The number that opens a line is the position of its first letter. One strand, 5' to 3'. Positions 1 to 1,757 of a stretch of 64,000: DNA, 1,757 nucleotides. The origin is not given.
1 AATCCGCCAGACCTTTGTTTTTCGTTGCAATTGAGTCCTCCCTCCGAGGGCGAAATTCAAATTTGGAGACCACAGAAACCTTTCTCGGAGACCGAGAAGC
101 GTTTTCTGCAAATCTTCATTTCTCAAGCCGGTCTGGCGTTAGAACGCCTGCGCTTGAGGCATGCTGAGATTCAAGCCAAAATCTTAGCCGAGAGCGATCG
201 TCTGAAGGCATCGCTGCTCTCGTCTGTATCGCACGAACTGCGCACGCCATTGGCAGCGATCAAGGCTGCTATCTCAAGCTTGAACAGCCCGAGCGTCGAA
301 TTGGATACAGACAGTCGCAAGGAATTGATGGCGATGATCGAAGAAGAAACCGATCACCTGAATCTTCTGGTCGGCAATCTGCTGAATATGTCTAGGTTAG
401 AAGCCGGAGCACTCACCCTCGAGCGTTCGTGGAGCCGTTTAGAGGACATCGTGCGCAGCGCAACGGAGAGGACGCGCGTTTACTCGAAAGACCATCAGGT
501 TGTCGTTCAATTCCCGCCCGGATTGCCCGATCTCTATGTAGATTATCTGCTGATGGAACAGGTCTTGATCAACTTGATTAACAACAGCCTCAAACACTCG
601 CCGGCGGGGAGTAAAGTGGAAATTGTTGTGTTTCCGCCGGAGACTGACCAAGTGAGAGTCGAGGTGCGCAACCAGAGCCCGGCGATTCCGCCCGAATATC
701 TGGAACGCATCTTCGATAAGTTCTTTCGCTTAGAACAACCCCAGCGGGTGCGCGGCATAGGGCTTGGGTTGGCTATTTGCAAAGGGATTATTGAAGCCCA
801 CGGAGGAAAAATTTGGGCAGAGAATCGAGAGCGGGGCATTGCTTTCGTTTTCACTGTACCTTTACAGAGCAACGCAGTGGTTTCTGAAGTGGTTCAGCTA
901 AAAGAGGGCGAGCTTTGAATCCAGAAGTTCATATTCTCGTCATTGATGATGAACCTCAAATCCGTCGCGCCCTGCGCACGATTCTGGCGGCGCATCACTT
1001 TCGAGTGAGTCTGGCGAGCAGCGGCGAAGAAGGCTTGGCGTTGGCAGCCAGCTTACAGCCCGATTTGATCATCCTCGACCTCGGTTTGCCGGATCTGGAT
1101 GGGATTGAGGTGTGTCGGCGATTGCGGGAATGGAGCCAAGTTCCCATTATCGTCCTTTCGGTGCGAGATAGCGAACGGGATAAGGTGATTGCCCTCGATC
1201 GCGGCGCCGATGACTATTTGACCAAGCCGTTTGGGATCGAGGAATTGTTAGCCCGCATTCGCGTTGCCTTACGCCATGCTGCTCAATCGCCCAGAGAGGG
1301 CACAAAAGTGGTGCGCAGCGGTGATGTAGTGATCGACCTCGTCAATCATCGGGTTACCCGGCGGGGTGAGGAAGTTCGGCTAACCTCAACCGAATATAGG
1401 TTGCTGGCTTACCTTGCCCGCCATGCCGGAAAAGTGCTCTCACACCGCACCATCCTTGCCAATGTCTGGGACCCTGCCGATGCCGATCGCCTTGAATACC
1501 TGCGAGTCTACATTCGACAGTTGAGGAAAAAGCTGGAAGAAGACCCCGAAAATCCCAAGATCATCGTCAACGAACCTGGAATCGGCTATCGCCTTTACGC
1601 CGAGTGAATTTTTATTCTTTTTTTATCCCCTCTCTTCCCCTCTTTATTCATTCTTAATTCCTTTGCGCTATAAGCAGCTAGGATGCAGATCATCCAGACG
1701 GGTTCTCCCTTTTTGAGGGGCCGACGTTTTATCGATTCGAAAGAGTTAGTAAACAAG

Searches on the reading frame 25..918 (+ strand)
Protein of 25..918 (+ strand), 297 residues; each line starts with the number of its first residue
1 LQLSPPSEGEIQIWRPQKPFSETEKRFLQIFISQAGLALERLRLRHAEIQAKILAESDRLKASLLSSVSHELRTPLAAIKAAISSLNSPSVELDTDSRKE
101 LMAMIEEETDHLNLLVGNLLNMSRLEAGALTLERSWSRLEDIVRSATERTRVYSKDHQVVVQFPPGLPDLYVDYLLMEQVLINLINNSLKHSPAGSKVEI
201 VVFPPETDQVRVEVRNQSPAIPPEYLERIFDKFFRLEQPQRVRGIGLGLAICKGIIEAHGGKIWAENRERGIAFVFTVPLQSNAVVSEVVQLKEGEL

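Call 10: search_protein_families(library=pfam, proteins=[window:25-918:+], max_evalue=0.001)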
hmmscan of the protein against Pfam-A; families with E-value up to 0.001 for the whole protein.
window:25-918:+ (297 aa): 2 families
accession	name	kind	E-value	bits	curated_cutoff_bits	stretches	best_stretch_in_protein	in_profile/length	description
PF02518.31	HATPase_c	-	4.3e-25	88.7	26.4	1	174-281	3-110/111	Histidine kinase-, DNA gyrase B-, and HSP90-like ATPase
PF00512.31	HisKA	-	2.3e-14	53.6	26.9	1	61-128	2-66/66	His Kinase A (phospho-acceptor) domain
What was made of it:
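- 25..918 (+): C-terminal part of a KdpD-like sensor histidine kinase (N-terminus lies outside the window). HisKA + HATPase_c (call 10).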

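Call 49: search_protein_families(library=ncbifam, proteins=[window:25-918:+], max_evalue=0.00001)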
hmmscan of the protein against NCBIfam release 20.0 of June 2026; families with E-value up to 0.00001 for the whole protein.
window:25-918:+ (297 aa): 76 families (the best 25 are shown)
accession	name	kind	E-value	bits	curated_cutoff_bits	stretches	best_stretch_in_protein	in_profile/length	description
NF007793.0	PRK10490.1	equivalog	5.8e-54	183.4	1123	1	24-288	627-890/895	two-component system sensor histidine kinase KdpD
NF006800.0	PRK09303.1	equivalog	1.3e-48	165.9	342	1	51-282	141-379/383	histidine kinase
NF033092.0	HK_WalK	equivalog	5.3e-43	147.5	725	1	61-279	372-593/594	cell wall metabolism sensor histidine kinase WalK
NF046044.1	PnpS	equivalog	5.4e-38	131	400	1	58-279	167-390/390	two-component system histidine kinase PnpS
NF008312.0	PRK11100.1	equivalog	2.2e-37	129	356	1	66-279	261-473/477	two-component system sensor histidine kinase CreC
NF041880.1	EPS_EpsF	equivalog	1.5e-36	126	900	1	55-270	268-480/492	response regulator EpsF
TIGR02966.1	phoR_proteo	equivalog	3.2e-35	121.7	334.2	1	58-274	111-329/333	phosphate regulon sensor histidine kinase PhoR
NF045911.1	TCSHisKinNblS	equivalog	5.8e-35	120.7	1000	1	58-264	385-603/621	two-component system sensor histidine kinase NblS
NF040691.1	MtrAB_MtrB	equivalog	6.4e-35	121.1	450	1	51-287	261-499/507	MtrAB system histidine kinase MtrB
TIGR01386.1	cztS_silS_copS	subfamily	1e-33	117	292.55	1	66-279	246-457/457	heavy metal sensor histidine kinase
NF008468.0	PRK11360.1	equivalog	2e-33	115.6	646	1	54-283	387-611/616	two-component system sensor histidine kinase AtoS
TIGR02956.1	TMAO_torS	equivalog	8.9e-33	113.4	676.5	1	50-288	452-690/967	TMAO reductase system sensor histidine kinase/response regulator TorS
NF047874.1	MASE3_PAS_HK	subfamily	4.7e-32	111.6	560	1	54-282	391-627/655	MASE3 domain-containing sensor histidine kinase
NF045900.1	HisKinCpxALeg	equivalog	5.9e-31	107.7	800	1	60-273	230-443/451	two-component system sensor histidine kinase CpxA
NF047465.1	hybrid_HK_LvrA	exception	6.1e-31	107.2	1200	1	40-291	179-433/819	hybrid histidine kinase/response regulator LvrA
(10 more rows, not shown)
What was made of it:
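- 25..918 (+): Best NCBIfam match is KdpD, 183 bits, below the cutoff (call 49).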

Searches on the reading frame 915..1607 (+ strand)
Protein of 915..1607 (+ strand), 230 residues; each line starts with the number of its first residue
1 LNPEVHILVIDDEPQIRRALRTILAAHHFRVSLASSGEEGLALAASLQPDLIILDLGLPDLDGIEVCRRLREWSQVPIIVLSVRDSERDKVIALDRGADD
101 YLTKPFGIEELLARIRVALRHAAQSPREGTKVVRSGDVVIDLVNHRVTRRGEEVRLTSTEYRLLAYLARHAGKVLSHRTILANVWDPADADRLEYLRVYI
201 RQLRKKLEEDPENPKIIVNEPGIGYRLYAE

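Call 10: search_protein_families(library=pfam, proteins=[window:915-1607:+], max_evalue=0.001)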
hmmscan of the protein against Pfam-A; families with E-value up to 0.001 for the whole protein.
window:915-1607:+ (230 aa): 2 families
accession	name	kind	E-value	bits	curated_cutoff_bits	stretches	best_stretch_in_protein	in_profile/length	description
PF00072.30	Response_reg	-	5.4e-32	110.7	30.2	1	7-116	1-111/111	Response regulator receiver domain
PF00486.34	Trans_reg_C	-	6.3e-24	84.3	26.2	1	151-227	1-77/77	Transcriptional regulatory protein, C terminal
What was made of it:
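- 915..1607 (+): KdpE-like OmpR-family response regulator; overlaps the kinase gene by 4 nt. Response_reg + Trans_reg_C (call 10).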

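Call 49: search_protein_families(library=ncbifam, proteins=[window:915-1607:+], max_evalue=0.00001)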
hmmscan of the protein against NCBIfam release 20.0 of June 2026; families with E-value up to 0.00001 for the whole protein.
window:915-1607:+ (230 aa): 95 families (the best 25 are shown)
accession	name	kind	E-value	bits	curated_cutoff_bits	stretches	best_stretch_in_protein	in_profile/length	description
NF007820.0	PRK10529.1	equivalog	1.7e-76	256.6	325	1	6-227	3-223/225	two-component system response regulator KdpE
NF040689.1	MtrAB_MtrA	equivalog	4.9e-61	205.9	300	1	7-226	1-217/219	MtrAB system response regulator MtrA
NF045944.1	ResRegRpaBCyano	equivalog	3e-59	200.2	330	1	8-226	1-226/229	response regulator transcription factor RpaB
NF040534.1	resp_reg_YycF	equivalog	5.7e-54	182.8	340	1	6-227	2-227/231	response regulator YycF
TIGR02154.1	PhoB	equivalog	2.9e-53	180.5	296.2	1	6-227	4-225/226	phosphate regulon transcriptional regulator PhoB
NF041733.1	resp_reg_CseB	equivalog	8.9e-52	175.7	350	1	6-210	2-214/228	two-component system response regulator CseB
TIGR01387.1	cztR_silR_copR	subfamily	2.5e-49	167.9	279.2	1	7-227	1-218/218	heavy metal response regulator transcription factor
NF008296.0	PRK11083.1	equivalog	3.4e-49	167.3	273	1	5-227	4-225/228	two-component system response regulator CreB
NF033117.2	vanR_ACDEGLN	exception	1e-45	156.1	350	1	7-227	1-225/226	VanR-ABDEGLN family response regulator transcription factor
NF053854.1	RespRegPhoBBctds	equivalog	7e-45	153.1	270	1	7-227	1-224/225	two-component system response regulator PhoB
NF033120.0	vanR_FM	exception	7.7e-44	150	460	1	4-227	3-229/231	vancomycin resistance response regulator transcription factor, VanR-F/VanR-M family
NF041734.1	resp_reg_RppA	equivalog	7.8e-44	149.7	250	1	6-227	2-227/229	two-component system response regulator RppA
NF007005.1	PRK09468.1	equivalog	9.9e-43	146.2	331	1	5-226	4-230/237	osmolarity response regulator transcription factor OmpR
NF007982.1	PRK10710.1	equivalog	1.9e-42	145.4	380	1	5-229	8-229/235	envelope stress response regulator BaeR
NF008034.0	PRK10766.1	equivalog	5.2e-42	143.9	275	1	5-229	3-228/231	two-component system response regulator TorR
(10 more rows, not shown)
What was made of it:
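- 915..1607 (+): Best NCBIfam match is KdpE, 256.6 bits against a cutoff of 325 (call 49).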
